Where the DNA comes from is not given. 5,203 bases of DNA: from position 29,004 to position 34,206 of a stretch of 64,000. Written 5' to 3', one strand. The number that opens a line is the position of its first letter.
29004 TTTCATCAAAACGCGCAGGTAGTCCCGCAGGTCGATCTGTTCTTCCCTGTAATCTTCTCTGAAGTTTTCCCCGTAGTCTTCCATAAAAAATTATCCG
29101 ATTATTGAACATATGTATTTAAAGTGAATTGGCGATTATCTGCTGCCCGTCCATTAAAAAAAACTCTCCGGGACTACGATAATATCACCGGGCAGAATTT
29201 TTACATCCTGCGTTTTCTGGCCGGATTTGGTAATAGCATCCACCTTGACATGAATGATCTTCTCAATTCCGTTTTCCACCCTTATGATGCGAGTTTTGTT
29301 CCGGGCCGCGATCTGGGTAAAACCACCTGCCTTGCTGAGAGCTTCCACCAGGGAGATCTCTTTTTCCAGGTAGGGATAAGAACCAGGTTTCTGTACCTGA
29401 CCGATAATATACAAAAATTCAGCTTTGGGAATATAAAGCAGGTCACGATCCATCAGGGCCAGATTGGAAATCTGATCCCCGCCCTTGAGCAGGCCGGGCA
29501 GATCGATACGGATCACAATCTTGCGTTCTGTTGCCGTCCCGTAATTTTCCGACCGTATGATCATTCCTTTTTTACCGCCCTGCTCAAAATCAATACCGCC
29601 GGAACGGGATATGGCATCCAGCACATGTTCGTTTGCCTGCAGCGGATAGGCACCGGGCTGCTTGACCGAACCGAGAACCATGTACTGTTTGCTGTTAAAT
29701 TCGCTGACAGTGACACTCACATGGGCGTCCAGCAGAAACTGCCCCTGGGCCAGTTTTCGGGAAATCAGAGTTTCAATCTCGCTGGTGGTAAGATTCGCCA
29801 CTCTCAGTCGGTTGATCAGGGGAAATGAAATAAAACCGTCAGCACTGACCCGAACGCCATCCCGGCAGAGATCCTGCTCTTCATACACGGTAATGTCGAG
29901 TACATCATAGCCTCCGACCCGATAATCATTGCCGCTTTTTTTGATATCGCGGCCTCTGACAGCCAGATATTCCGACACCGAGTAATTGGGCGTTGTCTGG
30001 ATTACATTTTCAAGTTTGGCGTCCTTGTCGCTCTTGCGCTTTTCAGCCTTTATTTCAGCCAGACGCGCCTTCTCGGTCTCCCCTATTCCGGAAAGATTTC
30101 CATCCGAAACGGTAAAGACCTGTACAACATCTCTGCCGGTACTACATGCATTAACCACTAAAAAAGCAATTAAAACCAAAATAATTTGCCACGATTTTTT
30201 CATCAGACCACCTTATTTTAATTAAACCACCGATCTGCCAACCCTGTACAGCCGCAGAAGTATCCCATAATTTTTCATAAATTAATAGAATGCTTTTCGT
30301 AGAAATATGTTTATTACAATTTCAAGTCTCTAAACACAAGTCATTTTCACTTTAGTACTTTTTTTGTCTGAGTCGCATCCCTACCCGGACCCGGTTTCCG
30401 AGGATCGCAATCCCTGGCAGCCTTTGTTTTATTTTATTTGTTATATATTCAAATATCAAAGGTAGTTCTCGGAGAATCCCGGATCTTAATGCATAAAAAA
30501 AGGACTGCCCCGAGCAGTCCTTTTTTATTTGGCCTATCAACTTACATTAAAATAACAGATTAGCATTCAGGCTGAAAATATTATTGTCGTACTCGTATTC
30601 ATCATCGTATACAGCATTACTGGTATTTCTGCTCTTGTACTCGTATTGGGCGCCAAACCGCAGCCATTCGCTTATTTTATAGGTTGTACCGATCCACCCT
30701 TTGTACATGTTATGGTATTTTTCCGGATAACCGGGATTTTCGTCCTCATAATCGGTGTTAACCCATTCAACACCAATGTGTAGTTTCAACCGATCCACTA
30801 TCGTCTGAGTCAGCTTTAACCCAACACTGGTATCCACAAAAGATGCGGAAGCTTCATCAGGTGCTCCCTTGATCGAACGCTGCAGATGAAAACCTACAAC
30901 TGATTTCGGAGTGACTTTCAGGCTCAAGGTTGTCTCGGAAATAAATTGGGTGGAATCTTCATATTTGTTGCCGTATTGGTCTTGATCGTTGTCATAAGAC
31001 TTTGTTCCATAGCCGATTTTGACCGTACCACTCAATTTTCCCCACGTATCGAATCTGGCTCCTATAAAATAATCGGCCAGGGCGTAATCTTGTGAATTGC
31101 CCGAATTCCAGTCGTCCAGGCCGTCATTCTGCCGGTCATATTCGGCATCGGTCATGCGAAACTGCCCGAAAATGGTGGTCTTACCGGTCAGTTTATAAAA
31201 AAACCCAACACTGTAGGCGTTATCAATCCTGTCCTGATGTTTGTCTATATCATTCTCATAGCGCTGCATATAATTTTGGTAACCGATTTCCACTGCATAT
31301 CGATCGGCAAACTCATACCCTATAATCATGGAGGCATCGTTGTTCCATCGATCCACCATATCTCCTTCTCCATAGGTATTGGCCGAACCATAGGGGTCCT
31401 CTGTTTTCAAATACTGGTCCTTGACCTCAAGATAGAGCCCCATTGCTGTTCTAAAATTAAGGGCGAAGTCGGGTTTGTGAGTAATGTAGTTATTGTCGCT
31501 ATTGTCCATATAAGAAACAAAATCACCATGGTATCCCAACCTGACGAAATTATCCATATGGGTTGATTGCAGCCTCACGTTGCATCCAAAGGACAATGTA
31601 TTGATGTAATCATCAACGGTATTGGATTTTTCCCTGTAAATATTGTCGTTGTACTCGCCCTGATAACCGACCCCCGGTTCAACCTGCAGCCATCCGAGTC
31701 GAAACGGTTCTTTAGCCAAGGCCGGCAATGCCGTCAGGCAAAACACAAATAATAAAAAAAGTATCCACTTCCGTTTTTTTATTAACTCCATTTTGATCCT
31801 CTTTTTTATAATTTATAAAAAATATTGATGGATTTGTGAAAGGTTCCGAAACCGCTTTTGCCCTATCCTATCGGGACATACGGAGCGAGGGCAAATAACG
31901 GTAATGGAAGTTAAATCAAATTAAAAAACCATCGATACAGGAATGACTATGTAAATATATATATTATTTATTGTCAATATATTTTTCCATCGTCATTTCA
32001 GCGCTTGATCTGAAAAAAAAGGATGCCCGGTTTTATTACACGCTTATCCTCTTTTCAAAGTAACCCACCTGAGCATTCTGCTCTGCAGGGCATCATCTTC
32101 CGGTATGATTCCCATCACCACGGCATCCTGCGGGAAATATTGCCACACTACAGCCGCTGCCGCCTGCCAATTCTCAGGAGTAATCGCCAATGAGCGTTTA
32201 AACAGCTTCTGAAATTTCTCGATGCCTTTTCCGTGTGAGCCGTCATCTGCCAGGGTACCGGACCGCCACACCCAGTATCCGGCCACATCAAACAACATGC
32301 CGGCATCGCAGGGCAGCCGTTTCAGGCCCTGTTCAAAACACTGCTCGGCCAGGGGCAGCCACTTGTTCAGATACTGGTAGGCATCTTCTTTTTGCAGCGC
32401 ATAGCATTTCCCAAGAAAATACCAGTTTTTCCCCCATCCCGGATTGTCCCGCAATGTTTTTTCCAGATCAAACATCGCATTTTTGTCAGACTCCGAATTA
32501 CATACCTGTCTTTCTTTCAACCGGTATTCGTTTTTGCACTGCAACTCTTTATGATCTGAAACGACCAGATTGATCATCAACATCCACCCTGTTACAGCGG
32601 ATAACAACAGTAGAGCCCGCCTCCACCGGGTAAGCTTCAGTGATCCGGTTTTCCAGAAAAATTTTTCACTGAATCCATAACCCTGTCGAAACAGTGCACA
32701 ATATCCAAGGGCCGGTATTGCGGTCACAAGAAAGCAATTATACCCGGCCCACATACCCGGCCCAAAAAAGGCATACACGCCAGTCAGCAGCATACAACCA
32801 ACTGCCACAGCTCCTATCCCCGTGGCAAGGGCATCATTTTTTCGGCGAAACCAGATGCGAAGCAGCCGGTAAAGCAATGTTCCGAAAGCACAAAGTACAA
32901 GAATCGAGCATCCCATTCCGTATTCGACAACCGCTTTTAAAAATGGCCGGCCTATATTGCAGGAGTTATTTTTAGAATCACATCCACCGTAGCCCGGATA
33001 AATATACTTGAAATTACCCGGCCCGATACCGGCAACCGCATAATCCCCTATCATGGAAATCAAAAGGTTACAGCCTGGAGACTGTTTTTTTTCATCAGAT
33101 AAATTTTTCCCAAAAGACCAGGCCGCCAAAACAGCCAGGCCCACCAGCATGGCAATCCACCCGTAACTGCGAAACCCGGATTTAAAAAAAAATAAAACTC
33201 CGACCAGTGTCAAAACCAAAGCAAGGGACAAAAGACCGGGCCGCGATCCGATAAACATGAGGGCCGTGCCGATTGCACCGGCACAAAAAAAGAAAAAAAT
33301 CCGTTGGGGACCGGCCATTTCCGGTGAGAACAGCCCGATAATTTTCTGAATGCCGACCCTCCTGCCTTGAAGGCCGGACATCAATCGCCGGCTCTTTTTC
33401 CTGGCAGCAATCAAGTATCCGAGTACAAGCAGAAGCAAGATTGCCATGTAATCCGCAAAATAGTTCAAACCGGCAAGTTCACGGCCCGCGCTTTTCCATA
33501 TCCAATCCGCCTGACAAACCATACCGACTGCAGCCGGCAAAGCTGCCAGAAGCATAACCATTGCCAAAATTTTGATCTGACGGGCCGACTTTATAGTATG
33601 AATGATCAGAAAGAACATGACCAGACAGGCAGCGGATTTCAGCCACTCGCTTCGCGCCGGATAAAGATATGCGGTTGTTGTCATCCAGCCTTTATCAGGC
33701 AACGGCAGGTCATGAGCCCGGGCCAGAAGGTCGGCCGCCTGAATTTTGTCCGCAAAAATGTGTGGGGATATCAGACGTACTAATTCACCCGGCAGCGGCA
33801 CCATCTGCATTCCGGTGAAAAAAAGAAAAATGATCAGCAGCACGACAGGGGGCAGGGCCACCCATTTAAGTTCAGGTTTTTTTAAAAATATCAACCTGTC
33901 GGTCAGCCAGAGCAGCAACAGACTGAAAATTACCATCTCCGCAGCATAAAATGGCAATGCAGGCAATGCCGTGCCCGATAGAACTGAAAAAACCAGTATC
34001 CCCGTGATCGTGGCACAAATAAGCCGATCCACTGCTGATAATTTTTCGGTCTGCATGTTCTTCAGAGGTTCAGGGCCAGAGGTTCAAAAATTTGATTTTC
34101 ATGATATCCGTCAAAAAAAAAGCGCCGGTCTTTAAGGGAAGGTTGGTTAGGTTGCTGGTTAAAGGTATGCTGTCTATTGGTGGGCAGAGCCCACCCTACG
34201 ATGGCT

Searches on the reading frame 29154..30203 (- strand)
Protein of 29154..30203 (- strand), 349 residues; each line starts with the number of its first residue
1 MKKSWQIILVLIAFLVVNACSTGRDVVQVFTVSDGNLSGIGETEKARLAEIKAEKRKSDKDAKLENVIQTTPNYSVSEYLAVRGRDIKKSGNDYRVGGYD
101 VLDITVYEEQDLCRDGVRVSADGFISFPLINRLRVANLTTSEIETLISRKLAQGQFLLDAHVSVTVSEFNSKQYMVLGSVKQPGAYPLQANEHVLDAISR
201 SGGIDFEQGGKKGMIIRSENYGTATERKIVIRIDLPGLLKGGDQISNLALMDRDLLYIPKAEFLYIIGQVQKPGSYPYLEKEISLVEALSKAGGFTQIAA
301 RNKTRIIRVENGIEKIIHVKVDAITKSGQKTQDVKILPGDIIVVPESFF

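Call 31: search_protein_families(library=pfam, proteins=[window:29154-30203:-], max_evalue=0.001)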
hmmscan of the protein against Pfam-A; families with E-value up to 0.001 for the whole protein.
window:29154-30203:- (349 aa): 3 families
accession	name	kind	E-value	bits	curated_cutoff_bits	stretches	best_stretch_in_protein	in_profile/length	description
PF02563.21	Poly_export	-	5.5e-20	71.8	28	1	90-166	3-76/77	Polysaccharide biosynthesis/export protein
PF22461.2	SLBB_2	-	8.1e-19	67.9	27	2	265-344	4-79/79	SLBB domain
PF10531.15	SLBB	-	8e-15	54.8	27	2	265-309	3-46/55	SLBB domain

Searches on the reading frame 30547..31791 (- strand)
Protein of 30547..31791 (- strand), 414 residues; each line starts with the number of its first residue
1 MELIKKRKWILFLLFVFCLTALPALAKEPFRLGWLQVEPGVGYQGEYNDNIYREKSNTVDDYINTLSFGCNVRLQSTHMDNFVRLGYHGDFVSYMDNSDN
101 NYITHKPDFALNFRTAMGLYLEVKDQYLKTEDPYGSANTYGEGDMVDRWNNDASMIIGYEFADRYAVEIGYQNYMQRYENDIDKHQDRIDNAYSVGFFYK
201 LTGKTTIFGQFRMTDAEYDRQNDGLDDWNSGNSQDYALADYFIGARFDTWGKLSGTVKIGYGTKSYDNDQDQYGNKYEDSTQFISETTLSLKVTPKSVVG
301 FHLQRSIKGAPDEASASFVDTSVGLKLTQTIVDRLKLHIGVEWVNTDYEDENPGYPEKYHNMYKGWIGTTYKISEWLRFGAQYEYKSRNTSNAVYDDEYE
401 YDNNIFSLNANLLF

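Call 31: search_protein_families(library=pfam, proteins=[window:30547-31791:-], max_evalue=0.001)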
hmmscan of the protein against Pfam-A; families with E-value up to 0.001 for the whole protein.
window:30547-31791:- (414 aa): 1 family
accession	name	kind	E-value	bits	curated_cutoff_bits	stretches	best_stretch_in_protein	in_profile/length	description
PF10082.15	BBP2_2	-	4.8e-18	65.6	23.7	1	31-409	9-373/378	Putative beta-barrel porin 2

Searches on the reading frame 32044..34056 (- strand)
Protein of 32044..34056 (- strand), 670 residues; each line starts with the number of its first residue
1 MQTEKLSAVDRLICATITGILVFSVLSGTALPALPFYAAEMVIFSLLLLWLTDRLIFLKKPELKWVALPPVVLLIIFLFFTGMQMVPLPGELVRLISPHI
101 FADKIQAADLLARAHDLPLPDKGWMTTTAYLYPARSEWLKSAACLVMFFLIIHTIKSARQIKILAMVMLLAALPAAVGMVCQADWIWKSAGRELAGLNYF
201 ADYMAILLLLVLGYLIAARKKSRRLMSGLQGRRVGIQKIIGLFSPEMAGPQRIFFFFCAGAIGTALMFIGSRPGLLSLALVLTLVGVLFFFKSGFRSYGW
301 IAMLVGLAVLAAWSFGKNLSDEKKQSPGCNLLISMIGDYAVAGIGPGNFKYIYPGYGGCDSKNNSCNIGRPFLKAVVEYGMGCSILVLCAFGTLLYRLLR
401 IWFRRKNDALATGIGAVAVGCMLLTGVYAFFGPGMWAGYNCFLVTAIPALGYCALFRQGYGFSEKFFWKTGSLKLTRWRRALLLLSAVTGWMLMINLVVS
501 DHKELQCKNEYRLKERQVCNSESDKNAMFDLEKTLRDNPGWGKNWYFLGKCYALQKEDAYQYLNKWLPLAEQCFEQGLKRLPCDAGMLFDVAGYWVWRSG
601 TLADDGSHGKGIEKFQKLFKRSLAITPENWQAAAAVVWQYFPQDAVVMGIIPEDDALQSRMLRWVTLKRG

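Call 31: search_protein_families(library=pfam, proteins=[window:32044-34056:-], max_evalue=0.001)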
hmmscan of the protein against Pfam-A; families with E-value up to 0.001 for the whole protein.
window:32044-34056:- (670 aa): 0 families

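Call 40: search_protein_families(library=ncbifam, proteins=[window:32044-34056:-], max_evalue=10)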
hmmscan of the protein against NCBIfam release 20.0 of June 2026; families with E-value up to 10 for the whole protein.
window:32044-34056:- (670 aa): 1 family
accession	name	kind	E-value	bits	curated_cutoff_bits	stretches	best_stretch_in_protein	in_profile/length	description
TIGR04429.1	Phr_nterm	subfamily_domain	5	7.8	25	0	302-321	6-25/28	Phr family secreted Rap phosphatase inhibitor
